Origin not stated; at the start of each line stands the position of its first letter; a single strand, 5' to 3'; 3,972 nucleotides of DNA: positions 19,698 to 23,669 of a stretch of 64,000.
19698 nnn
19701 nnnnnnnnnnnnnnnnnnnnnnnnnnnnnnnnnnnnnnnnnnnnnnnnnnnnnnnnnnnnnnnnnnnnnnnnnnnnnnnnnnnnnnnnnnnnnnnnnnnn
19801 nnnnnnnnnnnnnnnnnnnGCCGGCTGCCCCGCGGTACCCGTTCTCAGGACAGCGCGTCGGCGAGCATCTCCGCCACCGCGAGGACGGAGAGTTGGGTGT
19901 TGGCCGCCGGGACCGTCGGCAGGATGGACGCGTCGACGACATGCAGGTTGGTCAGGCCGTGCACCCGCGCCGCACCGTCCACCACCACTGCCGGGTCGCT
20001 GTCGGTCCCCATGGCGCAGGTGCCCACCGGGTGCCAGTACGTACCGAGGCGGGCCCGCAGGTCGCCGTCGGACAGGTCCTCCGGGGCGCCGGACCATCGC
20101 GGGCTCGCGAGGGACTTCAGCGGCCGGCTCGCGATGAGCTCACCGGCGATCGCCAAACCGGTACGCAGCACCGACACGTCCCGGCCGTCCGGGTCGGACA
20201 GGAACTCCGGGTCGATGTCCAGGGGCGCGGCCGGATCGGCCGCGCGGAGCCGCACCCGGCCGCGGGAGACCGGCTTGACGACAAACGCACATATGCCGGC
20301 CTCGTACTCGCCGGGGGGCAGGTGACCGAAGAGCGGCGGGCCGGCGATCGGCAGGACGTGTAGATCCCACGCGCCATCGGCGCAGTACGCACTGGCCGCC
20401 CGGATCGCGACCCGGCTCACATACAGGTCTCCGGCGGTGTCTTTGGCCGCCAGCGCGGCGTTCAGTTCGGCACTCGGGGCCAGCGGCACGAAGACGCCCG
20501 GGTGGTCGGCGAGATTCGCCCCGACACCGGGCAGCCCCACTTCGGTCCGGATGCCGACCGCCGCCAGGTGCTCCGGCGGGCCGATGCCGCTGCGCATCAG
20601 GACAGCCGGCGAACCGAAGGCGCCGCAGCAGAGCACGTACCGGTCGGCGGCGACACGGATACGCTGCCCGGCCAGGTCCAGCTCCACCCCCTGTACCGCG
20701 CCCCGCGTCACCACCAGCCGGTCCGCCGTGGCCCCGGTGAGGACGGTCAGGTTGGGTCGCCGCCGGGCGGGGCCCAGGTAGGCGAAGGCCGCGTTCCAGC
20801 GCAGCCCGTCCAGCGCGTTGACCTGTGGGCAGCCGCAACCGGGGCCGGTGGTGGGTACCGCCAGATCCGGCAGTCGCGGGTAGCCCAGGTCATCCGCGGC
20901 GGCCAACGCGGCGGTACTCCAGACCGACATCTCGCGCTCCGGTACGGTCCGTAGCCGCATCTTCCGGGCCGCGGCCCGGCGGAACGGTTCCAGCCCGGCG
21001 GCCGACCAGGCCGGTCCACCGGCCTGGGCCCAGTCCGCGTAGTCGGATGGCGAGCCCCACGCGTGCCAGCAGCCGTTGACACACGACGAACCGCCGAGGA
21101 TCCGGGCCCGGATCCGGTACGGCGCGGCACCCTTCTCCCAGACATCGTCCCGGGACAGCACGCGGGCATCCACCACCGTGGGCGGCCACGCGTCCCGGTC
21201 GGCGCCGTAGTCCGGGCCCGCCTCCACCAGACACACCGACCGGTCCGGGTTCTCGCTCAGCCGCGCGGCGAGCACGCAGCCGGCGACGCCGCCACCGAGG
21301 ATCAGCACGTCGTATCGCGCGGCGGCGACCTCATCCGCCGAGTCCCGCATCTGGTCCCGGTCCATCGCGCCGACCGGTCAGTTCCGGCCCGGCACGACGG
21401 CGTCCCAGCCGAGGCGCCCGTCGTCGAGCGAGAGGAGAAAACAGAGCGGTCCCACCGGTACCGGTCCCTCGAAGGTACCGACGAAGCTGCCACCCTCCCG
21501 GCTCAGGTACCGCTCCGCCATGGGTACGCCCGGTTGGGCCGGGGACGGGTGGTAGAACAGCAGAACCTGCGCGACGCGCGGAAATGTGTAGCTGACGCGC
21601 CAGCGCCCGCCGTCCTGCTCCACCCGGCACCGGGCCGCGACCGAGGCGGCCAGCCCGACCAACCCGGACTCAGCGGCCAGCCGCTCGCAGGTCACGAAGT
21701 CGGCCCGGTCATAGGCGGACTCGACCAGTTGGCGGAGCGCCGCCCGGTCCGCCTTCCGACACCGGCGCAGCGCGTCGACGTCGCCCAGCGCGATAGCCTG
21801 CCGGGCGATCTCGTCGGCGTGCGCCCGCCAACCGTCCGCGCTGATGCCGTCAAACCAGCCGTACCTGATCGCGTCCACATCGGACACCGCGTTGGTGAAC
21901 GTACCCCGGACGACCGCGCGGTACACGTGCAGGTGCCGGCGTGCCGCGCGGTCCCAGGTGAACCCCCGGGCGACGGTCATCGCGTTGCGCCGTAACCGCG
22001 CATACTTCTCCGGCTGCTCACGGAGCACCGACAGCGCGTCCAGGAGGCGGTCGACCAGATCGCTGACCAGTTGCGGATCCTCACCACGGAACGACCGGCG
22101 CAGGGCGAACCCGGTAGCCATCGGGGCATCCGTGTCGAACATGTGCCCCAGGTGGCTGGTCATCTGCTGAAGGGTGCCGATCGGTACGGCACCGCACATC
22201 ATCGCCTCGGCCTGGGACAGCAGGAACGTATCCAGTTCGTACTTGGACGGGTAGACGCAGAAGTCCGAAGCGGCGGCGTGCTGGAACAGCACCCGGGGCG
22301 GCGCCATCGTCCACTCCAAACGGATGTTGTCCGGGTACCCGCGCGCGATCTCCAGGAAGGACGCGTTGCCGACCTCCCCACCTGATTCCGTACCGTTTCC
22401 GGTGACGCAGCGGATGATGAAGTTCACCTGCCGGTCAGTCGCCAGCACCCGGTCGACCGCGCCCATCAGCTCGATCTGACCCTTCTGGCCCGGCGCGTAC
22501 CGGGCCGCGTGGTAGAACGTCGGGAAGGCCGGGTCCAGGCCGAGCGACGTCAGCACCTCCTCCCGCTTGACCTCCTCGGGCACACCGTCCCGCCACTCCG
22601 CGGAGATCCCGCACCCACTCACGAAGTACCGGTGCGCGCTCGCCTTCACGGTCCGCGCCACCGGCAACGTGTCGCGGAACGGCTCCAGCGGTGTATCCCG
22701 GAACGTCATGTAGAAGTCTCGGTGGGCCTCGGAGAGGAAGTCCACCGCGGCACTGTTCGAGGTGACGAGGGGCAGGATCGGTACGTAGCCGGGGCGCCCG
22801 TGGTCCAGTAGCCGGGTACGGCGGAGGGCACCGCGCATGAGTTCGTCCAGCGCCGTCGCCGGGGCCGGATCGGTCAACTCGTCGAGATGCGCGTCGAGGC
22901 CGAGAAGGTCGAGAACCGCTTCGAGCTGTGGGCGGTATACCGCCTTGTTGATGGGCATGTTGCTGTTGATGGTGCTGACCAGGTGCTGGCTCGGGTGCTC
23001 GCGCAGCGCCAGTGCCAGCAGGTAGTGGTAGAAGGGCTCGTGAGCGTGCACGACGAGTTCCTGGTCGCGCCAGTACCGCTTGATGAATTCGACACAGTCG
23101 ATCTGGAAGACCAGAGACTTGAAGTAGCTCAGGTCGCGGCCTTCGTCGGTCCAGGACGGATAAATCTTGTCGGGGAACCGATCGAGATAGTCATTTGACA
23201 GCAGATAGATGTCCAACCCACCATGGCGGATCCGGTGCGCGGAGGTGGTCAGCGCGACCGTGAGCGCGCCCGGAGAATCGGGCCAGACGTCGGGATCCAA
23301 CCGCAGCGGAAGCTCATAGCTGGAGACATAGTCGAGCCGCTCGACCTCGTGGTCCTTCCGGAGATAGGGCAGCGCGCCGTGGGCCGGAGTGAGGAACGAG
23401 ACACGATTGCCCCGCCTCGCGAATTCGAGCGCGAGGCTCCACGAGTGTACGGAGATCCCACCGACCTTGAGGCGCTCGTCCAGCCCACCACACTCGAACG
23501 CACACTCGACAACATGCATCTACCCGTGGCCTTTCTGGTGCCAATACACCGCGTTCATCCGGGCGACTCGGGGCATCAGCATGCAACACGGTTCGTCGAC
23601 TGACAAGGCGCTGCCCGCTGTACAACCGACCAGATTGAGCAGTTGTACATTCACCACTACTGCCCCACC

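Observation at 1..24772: Acarbose/validamycin-family C7N-aminocyclitol locus with a non-canonical gene set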

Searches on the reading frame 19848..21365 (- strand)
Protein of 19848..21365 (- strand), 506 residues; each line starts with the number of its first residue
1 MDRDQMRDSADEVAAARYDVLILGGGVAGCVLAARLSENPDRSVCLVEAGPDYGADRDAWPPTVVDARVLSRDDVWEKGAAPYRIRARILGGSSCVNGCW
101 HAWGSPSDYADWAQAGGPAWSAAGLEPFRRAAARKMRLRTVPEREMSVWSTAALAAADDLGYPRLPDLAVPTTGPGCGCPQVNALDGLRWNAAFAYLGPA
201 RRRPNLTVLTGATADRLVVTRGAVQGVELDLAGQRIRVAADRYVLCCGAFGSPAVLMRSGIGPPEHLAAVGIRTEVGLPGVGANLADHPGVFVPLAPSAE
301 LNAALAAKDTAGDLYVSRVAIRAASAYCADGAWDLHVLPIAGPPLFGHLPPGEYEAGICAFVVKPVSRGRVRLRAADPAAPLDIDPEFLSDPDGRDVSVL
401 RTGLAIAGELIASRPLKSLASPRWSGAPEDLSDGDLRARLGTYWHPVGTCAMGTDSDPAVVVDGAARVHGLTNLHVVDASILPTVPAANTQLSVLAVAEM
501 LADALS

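Call 7: search_protein_families(library=pfam, proteins=[window:19848-21365:-], max_evalue=0.001)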
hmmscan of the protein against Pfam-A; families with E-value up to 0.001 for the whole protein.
window:19848-21365:- (506 aa): 6 families
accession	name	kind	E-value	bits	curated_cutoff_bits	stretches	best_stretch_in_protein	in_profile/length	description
PF00732.25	GMC_oxred_N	-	6.7e-36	124.6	23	1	18-289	1-217/218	GMC oxidoreductase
PF05199.19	GMC_oxred_C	-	5.4e-32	111.7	24.6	1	365-498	1-139/139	GMC oxidoreductase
PF00890.30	FAD_binding_2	-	2.8e-08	33.8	20.4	0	19-52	1-33/414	FAD binding domain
PF01266.30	DAO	-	6.2e-08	33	27.9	1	19-54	1-35/353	FAD dependent oxidoreductase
PF05834.18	Lycopene_cycl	-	5.4e-07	29.5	23.4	1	19-61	1-45/380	Lycopene cyclase protein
PF13450.12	NAD_binding_8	-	2e-05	25.2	21.9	1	22-55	1-33/68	NAD(P)-binding Rossmann-like domain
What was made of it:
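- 19845..21365 (-): FAD-dependent GMC oxidoreductase; 506 aa. Pfam GMC_oxred_N and GMC_oxred_C (call 7).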

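Call 37: search_protein_families(library=ncbifam, proteins=[window:19848-21365:-], max_evalue=0.00001)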
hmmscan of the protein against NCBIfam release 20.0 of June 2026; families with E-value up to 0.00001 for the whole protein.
window:19848-21365:- (506 aa): 9 families
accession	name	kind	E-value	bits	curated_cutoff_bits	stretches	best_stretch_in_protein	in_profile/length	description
TIGR03970.1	mycofact_MftG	equivalog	1.8e-76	258.1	387.45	1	19-503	2-484/487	mycofactocin dehydrogenase MftG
NF002550.0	PRK02106.1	subfamily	5.8e-73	246.3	605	2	16-293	4-304/563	choline dehydrogenase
TIGR01810.1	betA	equivalog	6.7e-62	209.8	732.1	2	19-293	1-297/532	choline dehydrogenase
TIGR04542.1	GMC_mycofac_2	equivalog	9.6e-39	133.6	400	2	19-265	1-241/425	mycofactocin system GMC family oxidoreductase MftG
NF038210.1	GMC_mycofac_3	equivalog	2.7e-20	72.6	300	1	20-502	1-409/418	mycofactocin system GMC family oxidoreductase MftG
TIGR02462.1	pyranose_ox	equivalog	1.2e-09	37.7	544.9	0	202-300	227-329/548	pyranose oxidase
NF058674.1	CholsOxChoxAB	equivalog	2.2e-08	33.1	850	0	445-500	473-527/535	cholesterol oxidase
NF005701.0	PRK07512.1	equivalog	1.1e-06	27.3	528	0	200-252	146-198/516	L-aspartate oxidase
NF006130.0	PRK08274.1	equivalog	4.2e-06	25.8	369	0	207-270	148-212/467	FAD-dependent tricarballylate dehydrogenase TcuA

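Call 69: search_solved_structures(query=window:19848-21365:-, max_evalue=1e-10)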
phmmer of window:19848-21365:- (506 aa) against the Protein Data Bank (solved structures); distinct sequences matched with E-value up to 1e-10: 61 (the best 60 are shown).
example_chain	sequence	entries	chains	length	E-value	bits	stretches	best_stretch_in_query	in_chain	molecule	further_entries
8rpg_A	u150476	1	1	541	7.9e-56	192.9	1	13-503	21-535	Alcohol oxidase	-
9ugm_A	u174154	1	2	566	5.5e-53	183.5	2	8-293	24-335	FAD containing choline oxidase mutant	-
4udp_A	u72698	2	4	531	1.2e-50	175.8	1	18-505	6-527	GLUCOSE-METHANOL-CHOLINE OXIDOREDUCTASE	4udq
6f97_A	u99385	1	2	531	1.5e-50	175.5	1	18-505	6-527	5-(hydroxymethyl)furfural oxidase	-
3t37_A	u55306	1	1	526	2.1e-50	175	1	15-502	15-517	Probable dehydrogenase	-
4ha6_A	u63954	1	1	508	7.8e-50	173.1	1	19-502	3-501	Pyridoxine 4-oxidase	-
4udr_A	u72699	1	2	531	4.1e-49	170.7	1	18-505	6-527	GLUCOSE-METHANOL-CHOLINE OXIDOREDUCTASE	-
2jbv_A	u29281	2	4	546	1.2e-48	169.2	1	8-504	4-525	CHOLINE OXIDASE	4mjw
3nne_A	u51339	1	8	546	1.5e-48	168.9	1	8-504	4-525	Choline oxidase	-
3ljp_A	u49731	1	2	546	1.9e-48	168.6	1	8-504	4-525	Choline oxidase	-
9lq0_A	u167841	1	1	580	2.2e-47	165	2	16-296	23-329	Oxygen-dependent choline dehydrogenase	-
5ncc_A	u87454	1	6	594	3.1e-47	164.5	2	5-327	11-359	Fatty acid Photodecarboxylase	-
7av4_AAA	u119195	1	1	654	3.8e-47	164.3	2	5-327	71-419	Fatty acid photodecarboxylase, chloroplastic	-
6ys2_AAA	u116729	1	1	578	1e-45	159.5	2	13-328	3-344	Fatty acid Photodecarboxylase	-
6ys1_AAA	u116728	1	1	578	1e-45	159.5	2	13-328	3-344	Fatty acid Photodecarboxylase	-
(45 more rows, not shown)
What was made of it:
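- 19845..21365 (-): PDB relatives are alcohol, choline and HMF oxidases (call 69).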

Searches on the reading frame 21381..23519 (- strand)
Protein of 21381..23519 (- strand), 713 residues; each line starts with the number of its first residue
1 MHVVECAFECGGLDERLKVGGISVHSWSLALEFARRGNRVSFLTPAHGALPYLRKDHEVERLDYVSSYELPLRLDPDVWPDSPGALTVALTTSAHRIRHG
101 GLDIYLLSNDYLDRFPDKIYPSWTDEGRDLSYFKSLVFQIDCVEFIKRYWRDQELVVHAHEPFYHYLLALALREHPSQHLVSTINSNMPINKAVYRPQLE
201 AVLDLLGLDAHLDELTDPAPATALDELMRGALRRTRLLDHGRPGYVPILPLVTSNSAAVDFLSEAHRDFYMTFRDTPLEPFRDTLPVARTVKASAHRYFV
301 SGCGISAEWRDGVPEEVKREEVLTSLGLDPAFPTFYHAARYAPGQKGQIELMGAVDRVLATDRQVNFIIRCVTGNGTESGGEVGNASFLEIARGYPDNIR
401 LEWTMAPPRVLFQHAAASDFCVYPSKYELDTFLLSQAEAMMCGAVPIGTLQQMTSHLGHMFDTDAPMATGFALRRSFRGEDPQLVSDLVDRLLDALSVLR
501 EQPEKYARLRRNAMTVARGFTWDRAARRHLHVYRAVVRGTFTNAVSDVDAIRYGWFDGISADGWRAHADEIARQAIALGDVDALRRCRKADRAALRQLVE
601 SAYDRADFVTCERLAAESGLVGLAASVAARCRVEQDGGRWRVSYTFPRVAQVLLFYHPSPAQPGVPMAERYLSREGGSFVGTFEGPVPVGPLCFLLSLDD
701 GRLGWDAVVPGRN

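Call 7: search_protein_families(library=pfam, proteins=[window:21381-23519:-], max_evalue=0.001)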
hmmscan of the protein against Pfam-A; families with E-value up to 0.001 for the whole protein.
window:21381-23519:- (713 aa): 3 families
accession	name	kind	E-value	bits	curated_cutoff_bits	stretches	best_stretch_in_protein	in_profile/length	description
PF08323.17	Glyco_transf_5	-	5e-10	39.9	22.7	1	3-180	2-155/239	Starch synthase catalytic domain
PF13439.12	Glyco_transf_4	-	2.4e-07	31.4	28.5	0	19-70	1-54/170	Glycosyltransferase Family 4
PF13692.12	Glyco_trans_1_4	-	0.00021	22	27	1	334-449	3-106/142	Glycosyl transferases group 1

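Call 38: find_homologous_proteins(query=window:21381-23519:-, max_evalue=1e-10)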
Query window:21381-23519:- (713 aa): 133 proteins with E <= 1e-10 among 8000 candidates; the best 120 are listed.
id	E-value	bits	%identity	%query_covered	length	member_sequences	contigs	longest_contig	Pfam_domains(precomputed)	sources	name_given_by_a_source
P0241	0.0e+0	1655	100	100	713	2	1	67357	PF08323.18,PF13439.13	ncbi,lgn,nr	ncbi:MAG TPA: glycogen/starch synthase [Rugosimonospora sp.]|nr:glycogen/starch synthase [Rugosimono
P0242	4.6e-226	771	50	99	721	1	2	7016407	PF08323.18,PF13439.13,PF13692.13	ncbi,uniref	ncbi:glycogen/starch synthase [Micromonospora schwarzwaldensis]|uniref:glycogen/starch synthase n=1 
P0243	2.3e-221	755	50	99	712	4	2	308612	PF08323.18,PF13692.13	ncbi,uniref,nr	ncbi:glycogen/starch synthase [Streptomyces cocklensis]|uniref:D-inositol 3-phosphate glycosyltransf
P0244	8.2e-202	690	47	99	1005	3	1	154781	PF00702.33,PF08323.18,PF08282.19,PF13439.13,PF05116.20,PF13692.13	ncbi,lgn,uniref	ncbi:Cof-type HAD-IIB family hydrolase [Streptomyces sp. NPDC005393]|uniref:Cof-type HAD-IIB family 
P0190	2.1e-194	666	47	99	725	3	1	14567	PF08323.18,PF13439.13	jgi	jgi:glycosyltransferase involved in cell wall biosynthesis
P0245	9.9e-192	657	46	99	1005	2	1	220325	PF00702.33,PF08323.18,PF08282.19,PF05116.20,PF13692.13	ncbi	ncbi:Cof-type HAD-IIB family hydrolase [Streptomyces sp. NPDC002671]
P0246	7.4e-191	654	46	99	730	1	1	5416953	PF08323.18,PF13439.13,PF13692.13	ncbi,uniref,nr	ncbi:glycogen/starch synthase [Allostreptomyces psammosilenae]|uniref:D-inositol 3-phosphate glycosy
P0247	9.5e-191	654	46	100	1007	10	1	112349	PF00702.33,PF08323.18,PF08282.19,PF05116.20,PF13692.13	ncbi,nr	ncbi:hypothetical protein GCM10010300_68670 [Streptomyces olivaceoviridis]|nr:hypothetical protein G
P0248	5.4e-190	651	46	99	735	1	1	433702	PF08323.18,PF13439.13,PF13692.13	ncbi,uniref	ncbi:glycogen/starch synthase [Streptomyces polygonati]|uniref:D-inositol 3-phosphate glycosyltransf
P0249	1.4e-189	650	46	99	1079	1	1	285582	PF00702.33,PF08323.18,PF08282.19,PF05116.20,PF13692.13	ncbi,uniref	ncbi:Cof-type HAD-IIB family hydrolase [Streptomyces sp. NPDC015220]|uniref:Cof-type HAD-IIB family 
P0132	7.1e-188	644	46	99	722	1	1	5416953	PF08323.18,PF13439.13,PF13692.13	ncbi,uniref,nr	ncbi:glycogen/starch synthase [Allostreptomyces psammosilenae]|uniref:D-inositol 3-phosphate glycosy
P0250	8.8e-188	644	46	99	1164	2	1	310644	PF00702.33,PF08323.18,PF08282.19,PF05116.20,PF13692.13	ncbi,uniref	ncbi:Cof-type HAD-IIB family hydrolase [Streptomyces sp. NPDC021356]|uniref:Cof-type HAD-IIB family 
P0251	1.6e-187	643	45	100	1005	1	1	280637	PF00702.33,PF08323.18,PF08282.19,PF05116.20,PF13692.13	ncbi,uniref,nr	ncbi:Cof-type HAD-IIB family hydrolase [Streptomyces sp. NK08204]|uniref:Cof-type HAD-IIB family hyd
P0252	3.1e-187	642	45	99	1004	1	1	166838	PF00702.33,PF08323.18,PF08282.19,PF05116.20,PF13692.13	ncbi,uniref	ncbi:Cof-type HAD-IIB family hydrolase [Streptomyces sp. NPDC014006]|uniref:Cof-type HAD-IIB family 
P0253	4.6e-187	642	45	99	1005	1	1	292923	PF00702.33,PF08323.18,PF08282.19,PF05116.20,PF13692.13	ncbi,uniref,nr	ncbi:hypothetical protein GCM10010503_45480 [Streptomyces lucensis JCM 4490]|uniref:starch synthase 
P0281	1.8e-172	593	44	100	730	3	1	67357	PF08323.18,PF13439.13,PF20706.4,PF13692.13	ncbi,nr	ncbi:MAG TPA: glycosyltransferase [Rugosimonospora sp.]|nr:glycosyltransferase [Rugosimonospora sp.]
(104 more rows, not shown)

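Call 39: find_encoding_contigs(protein=P0242, flank=10000, max_places=1)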
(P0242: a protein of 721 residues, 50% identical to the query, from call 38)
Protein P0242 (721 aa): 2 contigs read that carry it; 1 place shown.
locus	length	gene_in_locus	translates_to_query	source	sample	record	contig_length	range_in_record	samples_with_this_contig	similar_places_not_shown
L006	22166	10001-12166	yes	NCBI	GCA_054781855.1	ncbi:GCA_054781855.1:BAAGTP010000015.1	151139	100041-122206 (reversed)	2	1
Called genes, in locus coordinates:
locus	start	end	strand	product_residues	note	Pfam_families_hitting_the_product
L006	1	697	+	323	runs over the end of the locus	PF00528:BPD_transp_1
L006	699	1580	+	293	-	PF00528:BPD_transp_1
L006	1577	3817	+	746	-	PF13802:Gal_mutarotas_2, PF01055:Glyco_hydro_31_2nd, PF21365:Glyco_hydro_31_3rd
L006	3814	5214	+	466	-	PF00232:Glyco_hydro_1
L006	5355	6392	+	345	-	PF00480:ROK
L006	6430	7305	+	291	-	PF01370:Epimerase, PF04321:RmlD_sub_bind, PF13460:NAD_binding_10 (weak), PF16363:GDP_Man_Dehyd (weak)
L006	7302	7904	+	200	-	PF28549:NDPSase_N, PF00293:NUDIX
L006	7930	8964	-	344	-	PF00356:LacI, PF00532:Peripla_BP_1, PF13377:Peripla_BP_3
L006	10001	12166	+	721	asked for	PF08323:Glyco_transf_5 (weak), PF13439:Glyco_transf_4 (faint), PF13692:Glyco_trans_1_4 (weak)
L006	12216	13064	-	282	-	PF00702:Hydrolase (faint), PF05116:S6PP (faint), PF08282:Hydrolase_3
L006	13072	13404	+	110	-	-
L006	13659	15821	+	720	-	PF08323:Glyco_transf_5, PF13439:Glyco_transf_4 (faint), PF13692:Glyco_trans_1_4 (weak)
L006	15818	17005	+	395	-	PF08323:Glyco_transf_5, PF13439:Glyco_transf_4, PF13579:Glyco_trans_4_4, PF20706:GT4-conflict, PF00534:Glycos_transf_1, PF13524:Glyco_trans_1_2, PF13692:Glyco_trans_1_4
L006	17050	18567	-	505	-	PF00732:GMC_oxred_N, PF00890:FAD_binding_2 (faint), PF05834:Lycopene_cycl (weak), PF05199:GMC_oxred_C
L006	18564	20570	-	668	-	PF11896:GlgE_dom_N_S, PF21702:GLGE_C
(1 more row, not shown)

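Call 40: find_encoding_contigs(protein=P0243, flank=10000, max_places=1)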
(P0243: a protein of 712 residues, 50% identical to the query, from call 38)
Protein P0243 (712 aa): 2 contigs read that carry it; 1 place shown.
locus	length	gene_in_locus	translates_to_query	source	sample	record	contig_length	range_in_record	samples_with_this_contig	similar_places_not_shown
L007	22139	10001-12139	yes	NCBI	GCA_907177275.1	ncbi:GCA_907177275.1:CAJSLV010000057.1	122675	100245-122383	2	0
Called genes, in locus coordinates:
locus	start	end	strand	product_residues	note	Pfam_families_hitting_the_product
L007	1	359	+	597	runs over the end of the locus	PF07732:Cu-oxidase_3, PF07731:Cu-oxidase_2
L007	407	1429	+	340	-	PF08240:ADH_N, PF00107:ADH_zinc_N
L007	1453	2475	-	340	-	PF00356:LacI, PF00532:Peripla_BP_1, PF13407:Peripla_BP_4 (weak), PF13377:Peripla_BP_3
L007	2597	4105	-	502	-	PF07690:MFS_1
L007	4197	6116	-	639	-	PF00486:Trans_reg_C, PF03704:BTAD, PF13401:AAA_22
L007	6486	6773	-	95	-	-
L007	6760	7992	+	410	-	PF01761:DHQ_synthase, PF24621:DHQS_C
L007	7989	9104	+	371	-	PF00483:NTP_transferase, PF12804:NTP_transf_3, PF24894:Hexapep_GlmU (weak)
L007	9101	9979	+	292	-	PF00702:Hydrolase (faint), PF05116:S6PP (faint), PF08282:Hydrolase_3, PF12710:HAD (faint)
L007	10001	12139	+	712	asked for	PF08323:Glyco_transf_5 (weak), PF13692:Glyco_trans_1_4 (weak)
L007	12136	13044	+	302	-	PF01073:3Beta_HSD, PF01370:Epimerase, PF04321:RmlD_sub_bind, PF13460:NAD_binding_10, PF16363:GDP_Man_Dehyd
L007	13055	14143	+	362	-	PF00480:ROK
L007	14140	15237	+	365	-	PF08240:ADH_N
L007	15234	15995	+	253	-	PF00106:adh_short, PF01370:Epimerase (weak), PF13561:adh_short_C2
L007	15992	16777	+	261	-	PF01261:AP_endonuc_2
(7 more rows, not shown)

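Call 49: find_encoding_contigs(protein=P0281, flank=10000, max_places=4)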
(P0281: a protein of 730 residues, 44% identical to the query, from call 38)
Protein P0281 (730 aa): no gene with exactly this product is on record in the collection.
